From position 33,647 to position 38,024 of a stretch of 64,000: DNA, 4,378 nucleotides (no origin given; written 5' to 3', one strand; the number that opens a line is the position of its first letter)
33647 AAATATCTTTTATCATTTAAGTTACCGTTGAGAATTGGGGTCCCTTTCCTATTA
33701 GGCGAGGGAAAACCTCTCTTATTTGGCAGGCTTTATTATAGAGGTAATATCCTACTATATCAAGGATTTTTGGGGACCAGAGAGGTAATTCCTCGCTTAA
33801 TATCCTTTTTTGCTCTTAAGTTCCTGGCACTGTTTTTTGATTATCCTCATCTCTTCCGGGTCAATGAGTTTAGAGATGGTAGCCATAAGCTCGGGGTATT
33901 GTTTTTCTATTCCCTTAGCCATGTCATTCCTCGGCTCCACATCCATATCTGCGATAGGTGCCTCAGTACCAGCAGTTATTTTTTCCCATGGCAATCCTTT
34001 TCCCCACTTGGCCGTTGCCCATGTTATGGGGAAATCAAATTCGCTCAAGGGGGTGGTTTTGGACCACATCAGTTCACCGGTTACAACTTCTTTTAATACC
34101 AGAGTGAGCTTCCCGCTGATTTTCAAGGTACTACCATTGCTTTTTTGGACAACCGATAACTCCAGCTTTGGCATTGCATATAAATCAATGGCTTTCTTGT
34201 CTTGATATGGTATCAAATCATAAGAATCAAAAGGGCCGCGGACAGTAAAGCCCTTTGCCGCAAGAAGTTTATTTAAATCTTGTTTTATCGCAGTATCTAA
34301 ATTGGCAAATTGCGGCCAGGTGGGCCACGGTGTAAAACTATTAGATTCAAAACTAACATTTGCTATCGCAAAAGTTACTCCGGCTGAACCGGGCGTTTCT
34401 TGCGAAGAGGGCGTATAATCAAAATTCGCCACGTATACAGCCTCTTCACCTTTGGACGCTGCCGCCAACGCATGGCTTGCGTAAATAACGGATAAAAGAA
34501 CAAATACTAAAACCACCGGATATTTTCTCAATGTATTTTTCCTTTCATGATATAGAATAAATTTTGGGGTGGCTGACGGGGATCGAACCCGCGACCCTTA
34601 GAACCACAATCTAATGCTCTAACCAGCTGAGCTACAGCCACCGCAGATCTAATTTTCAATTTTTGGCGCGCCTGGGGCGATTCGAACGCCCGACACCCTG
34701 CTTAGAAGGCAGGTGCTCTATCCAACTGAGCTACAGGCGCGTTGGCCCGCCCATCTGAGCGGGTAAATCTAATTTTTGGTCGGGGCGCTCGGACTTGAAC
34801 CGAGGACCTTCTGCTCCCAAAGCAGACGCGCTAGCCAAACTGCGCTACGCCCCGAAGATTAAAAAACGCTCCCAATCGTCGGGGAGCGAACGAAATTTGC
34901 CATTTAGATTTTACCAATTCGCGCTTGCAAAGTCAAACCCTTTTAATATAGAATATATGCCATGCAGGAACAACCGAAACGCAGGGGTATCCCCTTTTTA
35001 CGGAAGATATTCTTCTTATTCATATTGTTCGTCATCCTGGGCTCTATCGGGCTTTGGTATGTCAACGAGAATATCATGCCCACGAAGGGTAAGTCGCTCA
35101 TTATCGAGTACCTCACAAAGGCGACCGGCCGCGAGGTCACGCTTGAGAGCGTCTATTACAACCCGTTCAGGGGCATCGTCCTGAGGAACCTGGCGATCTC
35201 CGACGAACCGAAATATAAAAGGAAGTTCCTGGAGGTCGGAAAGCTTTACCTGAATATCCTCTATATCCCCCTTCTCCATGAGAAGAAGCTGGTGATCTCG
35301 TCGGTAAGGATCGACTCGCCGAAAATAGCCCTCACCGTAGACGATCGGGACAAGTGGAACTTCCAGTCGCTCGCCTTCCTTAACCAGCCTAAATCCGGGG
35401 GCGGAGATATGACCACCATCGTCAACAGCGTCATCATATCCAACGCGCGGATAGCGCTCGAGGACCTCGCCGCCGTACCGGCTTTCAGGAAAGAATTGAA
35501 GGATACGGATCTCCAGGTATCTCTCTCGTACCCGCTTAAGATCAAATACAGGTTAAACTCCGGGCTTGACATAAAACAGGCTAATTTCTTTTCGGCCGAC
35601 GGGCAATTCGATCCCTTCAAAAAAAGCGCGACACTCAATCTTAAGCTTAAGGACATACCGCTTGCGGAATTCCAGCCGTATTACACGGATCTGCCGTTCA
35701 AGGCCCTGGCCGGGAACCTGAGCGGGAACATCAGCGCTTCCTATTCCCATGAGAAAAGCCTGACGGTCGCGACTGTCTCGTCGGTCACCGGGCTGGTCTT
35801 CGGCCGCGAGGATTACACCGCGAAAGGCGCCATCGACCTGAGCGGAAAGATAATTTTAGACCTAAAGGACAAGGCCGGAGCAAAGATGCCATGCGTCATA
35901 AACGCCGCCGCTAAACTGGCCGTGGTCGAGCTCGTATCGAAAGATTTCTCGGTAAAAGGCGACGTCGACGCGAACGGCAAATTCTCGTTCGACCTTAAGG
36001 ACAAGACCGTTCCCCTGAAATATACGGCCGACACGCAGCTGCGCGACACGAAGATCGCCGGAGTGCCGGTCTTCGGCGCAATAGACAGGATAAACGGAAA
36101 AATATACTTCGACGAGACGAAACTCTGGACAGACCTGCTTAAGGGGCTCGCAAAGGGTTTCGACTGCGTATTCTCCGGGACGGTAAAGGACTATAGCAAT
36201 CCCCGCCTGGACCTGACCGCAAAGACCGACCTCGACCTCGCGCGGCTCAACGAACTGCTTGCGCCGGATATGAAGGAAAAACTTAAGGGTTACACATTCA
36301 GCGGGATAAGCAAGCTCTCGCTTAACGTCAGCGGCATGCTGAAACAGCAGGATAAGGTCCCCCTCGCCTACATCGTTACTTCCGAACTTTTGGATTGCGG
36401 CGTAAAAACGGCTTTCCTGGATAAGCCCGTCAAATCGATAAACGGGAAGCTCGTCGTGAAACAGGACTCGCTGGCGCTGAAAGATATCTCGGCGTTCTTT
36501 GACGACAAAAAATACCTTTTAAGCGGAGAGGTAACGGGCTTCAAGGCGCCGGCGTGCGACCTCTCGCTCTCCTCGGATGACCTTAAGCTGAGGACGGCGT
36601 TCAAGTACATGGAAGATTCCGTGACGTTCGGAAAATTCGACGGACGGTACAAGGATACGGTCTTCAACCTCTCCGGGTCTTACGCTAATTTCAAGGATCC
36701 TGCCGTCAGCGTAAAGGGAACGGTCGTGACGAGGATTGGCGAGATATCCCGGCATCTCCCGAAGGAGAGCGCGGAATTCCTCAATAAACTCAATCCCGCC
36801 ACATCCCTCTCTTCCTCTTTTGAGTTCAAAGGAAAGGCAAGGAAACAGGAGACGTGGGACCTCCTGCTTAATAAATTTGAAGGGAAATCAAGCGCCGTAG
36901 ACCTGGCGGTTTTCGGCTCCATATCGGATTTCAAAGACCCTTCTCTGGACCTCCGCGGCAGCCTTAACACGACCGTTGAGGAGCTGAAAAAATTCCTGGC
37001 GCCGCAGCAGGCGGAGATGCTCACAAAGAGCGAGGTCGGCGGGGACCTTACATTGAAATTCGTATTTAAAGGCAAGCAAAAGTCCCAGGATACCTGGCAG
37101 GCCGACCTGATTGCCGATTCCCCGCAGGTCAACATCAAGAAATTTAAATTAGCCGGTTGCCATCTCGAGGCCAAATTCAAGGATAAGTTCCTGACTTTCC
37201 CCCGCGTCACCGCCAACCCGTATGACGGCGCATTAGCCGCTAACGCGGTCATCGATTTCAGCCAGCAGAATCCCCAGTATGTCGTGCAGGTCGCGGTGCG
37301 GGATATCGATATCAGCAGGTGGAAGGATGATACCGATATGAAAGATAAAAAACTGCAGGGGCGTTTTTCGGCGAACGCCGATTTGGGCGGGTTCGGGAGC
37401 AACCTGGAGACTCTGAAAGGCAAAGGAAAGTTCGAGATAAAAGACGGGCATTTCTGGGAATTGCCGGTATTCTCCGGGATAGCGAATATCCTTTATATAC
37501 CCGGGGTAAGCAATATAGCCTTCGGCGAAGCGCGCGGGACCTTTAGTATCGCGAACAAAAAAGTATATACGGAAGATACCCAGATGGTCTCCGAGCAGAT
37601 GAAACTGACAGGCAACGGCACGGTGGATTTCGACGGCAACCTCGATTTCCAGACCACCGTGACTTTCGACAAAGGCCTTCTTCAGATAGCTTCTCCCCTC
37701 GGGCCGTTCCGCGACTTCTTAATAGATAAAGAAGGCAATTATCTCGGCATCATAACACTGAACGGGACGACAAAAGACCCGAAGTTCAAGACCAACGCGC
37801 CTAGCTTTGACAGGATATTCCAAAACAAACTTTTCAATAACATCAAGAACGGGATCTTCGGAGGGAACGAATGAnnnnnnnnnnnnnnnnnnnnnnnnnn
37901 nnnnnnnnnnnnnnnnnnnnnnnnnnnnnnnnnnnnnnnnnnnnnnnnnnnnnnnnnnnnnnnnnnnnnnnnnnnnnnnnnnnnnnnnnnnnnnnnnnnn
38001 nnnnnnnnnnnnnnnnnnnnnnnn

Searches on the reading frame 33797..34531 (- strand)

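Call 36: search_protein_families(library=pfam, proteins=[window:33797-34531:-], max_evalue=0.01)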
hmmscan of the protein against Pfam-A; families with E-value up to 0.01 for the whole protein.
window:33797-34531:- (244 aa): 1 family
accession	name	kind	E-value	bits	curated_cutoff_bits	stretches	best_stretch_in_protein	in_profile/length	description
PF12174.13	RST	-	0.0085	16.4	22.7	0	212-242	9-39/67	RCD1-SRO-TAF4 (RST) plant domain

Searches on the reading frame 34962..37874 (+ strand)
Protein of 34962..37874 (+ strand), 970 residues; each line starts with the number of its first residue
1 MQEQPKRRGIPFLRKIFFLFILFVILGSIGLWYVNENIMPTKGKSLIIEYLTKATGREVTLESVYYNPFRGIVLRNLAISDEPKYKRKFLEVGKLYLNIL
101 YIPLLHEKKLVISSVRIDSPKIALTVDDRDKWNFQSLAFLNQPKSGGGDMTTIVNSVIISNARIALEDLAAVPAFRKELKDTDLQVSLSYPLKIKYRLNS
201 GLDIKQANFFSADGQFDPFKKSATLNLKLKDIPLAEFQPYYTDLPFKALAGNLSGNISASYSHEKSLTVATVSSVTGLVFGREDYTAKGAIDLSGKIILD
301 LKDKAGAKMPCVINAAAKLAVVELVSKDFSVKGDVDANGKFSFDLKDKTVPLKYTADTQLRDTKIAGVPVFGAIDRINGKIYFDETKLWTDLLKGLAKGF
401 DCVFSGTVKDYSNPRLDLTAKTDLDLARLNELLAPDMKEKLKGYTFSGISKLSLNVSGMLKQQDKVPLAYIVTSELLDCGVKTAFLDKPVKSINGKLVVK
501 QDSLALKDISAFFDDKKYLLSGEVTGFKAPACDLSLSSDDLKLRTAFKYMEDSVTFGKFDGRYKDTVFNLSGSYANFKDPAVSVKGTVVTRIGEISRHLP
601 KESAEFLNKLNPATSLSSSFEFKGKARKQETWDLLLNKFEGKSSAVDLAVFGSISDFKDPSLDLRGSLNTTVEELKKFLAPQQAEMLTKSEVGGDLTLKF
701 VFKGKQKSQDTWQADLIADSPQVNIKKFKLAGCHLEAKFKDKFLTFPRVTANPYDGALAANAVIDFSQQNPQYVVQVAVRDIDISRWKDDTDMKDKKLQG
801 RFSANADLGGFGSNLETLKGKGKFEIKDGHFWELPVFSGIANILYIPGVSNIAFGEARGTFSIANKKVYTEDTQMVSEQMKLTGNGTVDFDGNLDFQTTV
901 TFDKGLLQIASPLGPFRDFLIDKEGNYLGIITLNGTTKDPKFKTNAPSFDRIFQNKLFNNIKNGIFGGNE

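Call 50: search_protein_families(library=pfam, proteins=[window:34962-37874:+], max_evalue=0.0001)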
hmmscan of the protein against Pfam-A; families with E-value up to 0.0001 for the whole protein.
window:34962-37874:+ (970 aa): 3 families
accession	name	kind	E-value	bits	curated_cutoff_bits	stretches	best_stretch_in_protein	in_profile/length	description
PF05359.17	DUF748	-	4e-26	91.8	50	1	13-332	15-308/1037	Domain of Unknown Function (DUF748)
PF05170.20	AsmA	-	1.1e-16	61.3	29.8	1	14-187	5-188/607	AsmA family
PF13116.12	YhdP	-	1.6e-16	59.9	46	1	16-264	15-245/1224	YhdP protein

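Call 72: find_homologous_proteins(query=window:34962-37874:+, max_evalue=1e-30)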
Query window:34962-37874:+ (970 aa): 47 proteins with E <= 1e-30 among 8000 candidates.
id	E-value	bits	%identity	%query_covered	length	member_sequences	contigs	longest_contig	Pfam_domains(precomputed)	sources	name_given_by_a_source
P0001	0.0e+0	2011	92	100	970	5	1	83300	PF13116.12,PF05359.17,PF05170.21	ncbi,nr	ncbi:MAG: AsmA family protein [Candidatus Omnitrophica bacterium]|nr:AsmA family protein [Candidatus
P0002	0.0e+0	1946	89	100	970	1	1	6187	PF13116.12,PF05359.17,PF05170.21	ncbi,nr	ncbi:MAG: AsmA family protein [Candidatus Omnitrophica bacterium]|nr:AsmA family protein [Candidatus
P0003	0.0e+0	1782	82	100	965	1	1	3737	PF13116.12,PF05359.17,PF05170.21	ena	-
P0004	0.0e+0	1767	81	100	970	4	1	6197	PF13116.12,PF05359.17,PF05170.21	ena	-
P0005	0.0e+0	1762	81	100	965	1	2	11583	PF13116.12,PF05359.17,PF05170.21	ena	-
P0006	0.0e+0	1737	80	100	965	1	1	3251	PF13116.12,PF05359.17,PF05170.21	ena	-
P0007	0.0e+0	1714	77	100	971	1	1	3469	PF13116.12,PF05359.17,PF05170.21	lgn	-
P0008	0.0e+0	1714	80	98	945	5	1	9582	PF13116.12,PF05359.17,PF05170.21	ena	-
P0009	0.0e+0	1675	77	99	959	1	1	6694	PF13116.12,PF05359.17,PF05170.21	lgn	-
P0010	0.0e+0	1664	76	99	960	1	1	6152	PF13116.12,PF05359.17,PF05170.21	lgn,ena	-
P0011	0.0e+0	1664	76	99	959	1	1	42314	PF13116.12,PF05359.17,PF05170.21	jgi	-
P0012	0.0e+0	1648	76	99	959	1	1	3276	PF13116.12,PF05359.17,PF05170.21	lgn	-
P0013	0.0e+0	1646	76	99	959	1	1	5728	PF13116.12,PF05359.17,PF05170.21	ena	-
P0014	0.0e+0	1645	76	99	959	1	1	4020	PF13116.12,PF05359.17,PF05170.21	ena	-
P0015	0.0e+0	1645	76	99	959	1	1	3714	PF13116.12,PF05359.17,PF05170.21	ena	-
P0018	0.0e+0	1615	73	100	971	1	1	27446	PF13116.12,PF05359.17,PF05170.21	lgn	-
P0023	0.0e+0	1416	63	100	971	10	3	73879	PF13116.12,PF05359.17,PF05170.21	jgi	-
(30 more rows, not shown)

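Call 73: find_encoding_contigs(protein=P0001, flank=10000, max_places=1)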
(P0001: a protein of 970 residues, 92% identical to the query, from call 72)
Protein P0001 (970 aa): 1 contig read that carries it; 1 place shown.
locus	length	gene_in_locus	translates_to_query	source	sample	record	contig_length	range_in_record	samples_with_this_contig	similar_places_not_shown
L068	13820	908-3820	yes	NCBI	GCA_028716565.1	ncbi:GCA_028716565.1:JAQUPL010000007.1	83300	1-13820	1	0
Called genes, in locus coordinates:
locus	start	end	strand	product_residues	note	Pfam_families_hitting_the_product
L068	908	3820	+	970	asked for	PF05170:AsmA, PF05359:DUF748, PF13116:YhdP (weak)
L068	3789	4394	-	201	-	PF01725:Ham1p_like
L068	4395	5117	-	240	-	PF01138:RNase_PH, PF03725:RNase_PH_C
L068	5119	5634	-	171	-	PF05683:Fumerase_C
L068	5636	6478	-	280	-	PF05681:Fumerase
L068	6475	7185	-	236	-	PF13353:Fer4_12, PF04055:Radical_SAM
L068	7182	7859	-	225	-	PF00733:Asn_synthase (weak), PF02568:ThiI (faint), PF06508:QueC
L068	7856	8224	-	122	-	PF01242:PTPS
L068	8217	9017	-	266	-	PF01177:Asp_Glu_race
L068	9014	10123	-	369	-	PF07833:Cu_amine_oxidN1, PF01520:Amidase_3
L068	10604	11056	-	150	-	PF01668:SmpB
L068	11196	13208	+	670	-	PF00343:Phosphorylase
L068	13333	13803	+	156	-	PF04073:tRNA_edit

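Call 74: find_encoding_contigs(protein=P0011, flank=10000, max_places=1)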
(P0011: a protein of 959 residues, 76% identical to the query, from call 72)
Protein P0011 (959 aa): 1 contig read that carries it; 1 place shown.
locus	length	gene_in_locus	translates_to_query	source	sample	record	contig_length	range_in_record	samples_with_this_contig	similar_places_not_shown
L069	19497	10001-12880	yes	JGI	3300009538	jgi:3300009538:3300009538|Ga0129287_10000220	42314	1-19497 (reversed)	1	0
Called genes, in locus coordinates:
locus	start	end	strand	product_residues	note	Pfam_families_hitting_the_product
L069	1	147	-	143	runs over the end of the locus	PF01541:GIY-YIG (weak)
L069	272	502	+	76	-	PF12844:HTH_19, PF13560:HTH_31, PF13443:HTH_26, PF01381:HTH_3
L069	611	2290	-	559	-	-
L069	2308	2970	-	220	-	-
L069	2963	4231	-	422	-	PF02195:ParB_N, PF01555:N6_N4_Mtase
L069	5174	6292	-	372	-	PF00145:DNA_methylase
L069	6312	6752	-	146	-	PF03852:Vsr, PF18741:MTES_1575 (faint), PF04480:DUF559 (weak)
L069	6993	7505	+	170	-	PF11149:DUF2924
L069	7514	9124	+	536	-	PF00239:Resolvase, PF07508:Recombinase, PF13408:Zn_ribbon_recom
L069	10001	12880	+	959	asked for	PF05170:AsmA, PF05359:DUF748, PF13116:YhdP (weak), PF05170:AsmA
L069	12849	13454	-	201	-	PF01725:Ham1p_like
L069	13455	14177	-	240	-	PF01138:RNase_PH, PF03725:RNase_PH_C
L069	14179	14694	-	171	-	PF05683:Fumerase_C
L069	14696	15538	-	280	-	PF05681:Fumerase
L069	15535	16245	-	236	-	PF13353:Fer4_12, PF04055:Radical_SAM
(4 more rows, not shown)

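Call 75: find_encoding_contigs(protein=P0018, flank=10000, max_places=1)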
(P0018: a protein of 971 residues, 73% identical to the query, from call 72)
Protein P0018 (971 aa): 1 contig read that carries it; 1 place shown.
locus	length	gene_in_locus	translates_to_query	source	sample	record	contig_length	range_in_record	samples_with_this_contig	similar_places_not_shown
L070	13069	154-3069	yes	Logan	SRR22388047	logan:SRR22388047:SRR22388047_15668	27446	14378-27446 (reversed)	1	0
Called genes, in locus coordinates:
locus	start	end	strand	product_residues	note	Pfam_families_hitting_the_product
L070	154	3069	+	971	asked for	PF05170:AsmA (weak), PF05359:DUF748, PF13116:YhdP (faint)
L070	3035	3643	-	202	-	PF01725:Ham1p_like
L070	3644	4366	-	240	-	PF01138:RNase_PH, PF03725:RNase_PH_C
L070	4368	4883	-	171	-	PF05683:Fumerase_C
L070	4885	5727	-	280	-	PF05681:Fumerase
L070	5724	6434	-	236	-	PF13353:Fer4_12, PF04055:Radical_SAM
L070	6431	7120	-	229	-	PF02568:ThiI (weak), PF06508:QueC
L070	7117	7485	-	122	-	PF01242:PTPS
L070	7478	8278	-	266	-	PF01177:Asp_Glu_race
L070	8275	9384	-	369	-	PF07833:Cu_amine_oxidN1, PF01520:Amidase_3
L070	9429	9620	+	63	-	-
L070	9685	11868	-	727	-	PF00912:Transgly, PF00905:Transpeptidase, PF06832:BiPBP_C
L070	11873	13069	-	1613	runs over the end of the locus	PF21142:A2M_bMG2 (weak), PF11974:bMG3, PF01835:MG2, PF17972:bMG5, PF17962:bMG6, PF07703:A2M_BRD, PF00207:A2M, PF17973:bMG10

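Call 76: find_encoding_contigs(protein=P0023, flank=10000, max_places=1)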
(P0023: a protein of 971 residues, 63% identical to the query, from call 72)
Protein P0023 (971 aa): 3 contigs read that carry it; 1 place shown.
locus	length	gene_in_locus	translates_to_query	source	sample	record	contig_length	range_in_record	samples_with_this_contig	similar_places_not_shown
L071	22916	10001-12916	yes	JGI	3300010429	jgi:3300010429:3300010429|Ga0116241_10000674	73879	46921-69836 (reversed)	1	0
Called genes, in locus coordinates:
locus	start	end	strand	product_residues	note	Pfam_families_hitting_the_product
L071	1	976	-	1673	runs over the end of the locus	?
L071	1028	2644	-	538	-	PF00535:Glycos_transf_2, PF13506:Glyco_transf_21, PF13641:Glyco_tranf_2_3, PF13632:Glyco_trans_2_3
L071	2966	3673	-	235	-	-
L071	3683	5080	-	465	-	PF02369:Big_1, PF09134:Invasin_D3 (weak), PF24738:DUF7689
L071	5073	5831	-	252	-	-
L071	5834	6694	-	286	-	PF13174:TPR_6 (faint), PF13428:TPR_14 (faint), PF14938:SNAP (weak), PF07719:TPR_2 (faint), PF13432:TPR_16 (faint), PF13424:TPR_12 (weak)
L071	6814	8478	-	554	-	PF13506:Glyco_transf_21, PF00535:Glycos_transf_2, PF13641:Glyco_tranf_2_3, PF13632:Glyco_trans_2_3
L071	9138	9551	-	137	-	PF11645:PDDEXK_5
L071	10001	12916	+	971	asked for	PF05170:AsmA (faint), PF05359:DUF748, PF13116:YhdP (faint)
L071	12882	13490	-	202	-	PF01725:Ham1p_like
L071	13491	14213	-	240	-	PF01138:RNase_PH, PF03725:RNase_PH_C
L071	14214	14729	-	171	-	PF05683:Fumerase_C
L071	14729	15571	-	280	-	PF05681:Fumerase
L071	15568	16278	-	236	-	PF13353:Fer4_12, PF04055:Radical_SAM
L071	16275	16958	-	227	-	PF02568:ThiI (weak), PF06508:QueC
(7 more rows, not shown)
